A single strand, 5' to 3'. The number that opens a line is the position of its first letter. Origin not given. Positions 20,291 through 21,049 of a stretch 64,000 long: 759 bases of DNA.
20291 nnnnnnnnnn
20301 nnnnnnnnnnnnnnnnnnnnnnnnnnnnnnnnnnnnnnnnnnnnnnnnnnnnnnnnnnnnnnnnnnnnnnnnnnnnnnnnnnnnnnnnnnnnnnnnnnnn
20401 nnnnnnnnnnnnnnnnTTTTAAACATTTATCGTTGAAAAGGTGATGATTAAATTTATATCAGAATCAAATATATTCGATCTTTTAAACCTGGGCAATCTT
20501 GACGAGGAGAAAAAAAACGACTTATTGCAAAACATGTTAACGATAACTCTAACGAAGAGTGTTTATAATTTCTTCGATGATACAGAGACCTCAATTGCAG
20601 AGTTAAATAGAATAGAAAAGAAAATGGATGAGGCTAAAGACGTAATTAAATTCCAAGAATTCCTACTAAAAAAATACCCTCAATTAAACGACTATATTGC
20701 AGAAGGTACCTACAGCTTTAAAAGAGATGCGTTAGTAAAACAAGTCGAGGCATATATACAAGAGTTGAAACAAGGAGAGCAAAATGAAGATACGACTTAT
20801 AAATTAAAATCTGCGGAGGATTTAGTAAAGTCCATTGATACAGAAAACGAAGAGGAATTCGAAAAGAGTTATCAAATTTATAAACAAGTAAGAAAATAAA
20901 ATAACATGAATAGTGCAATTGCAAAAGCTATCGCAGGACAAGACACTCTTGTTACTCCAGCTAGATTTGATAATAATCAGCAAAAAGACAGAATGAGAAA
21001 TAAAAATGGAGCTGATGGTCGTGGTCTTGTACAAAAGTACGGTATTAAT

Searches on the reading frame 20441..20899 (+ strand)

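Call 9: search_protein_families(library=pfam, proteins=[window:20441-20899:+], max_evalue=0.01)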
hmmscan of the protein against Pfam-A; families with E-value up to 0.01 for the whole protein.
window:20441-20899:+ (152 aa): 1 family
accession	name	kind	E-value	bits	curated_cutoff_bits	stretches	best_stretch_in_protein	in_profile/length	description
PF00483.29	NTP_transferase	-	0.0071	16.4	21.2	1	62-120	151-206/245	Nucleotidyl transferase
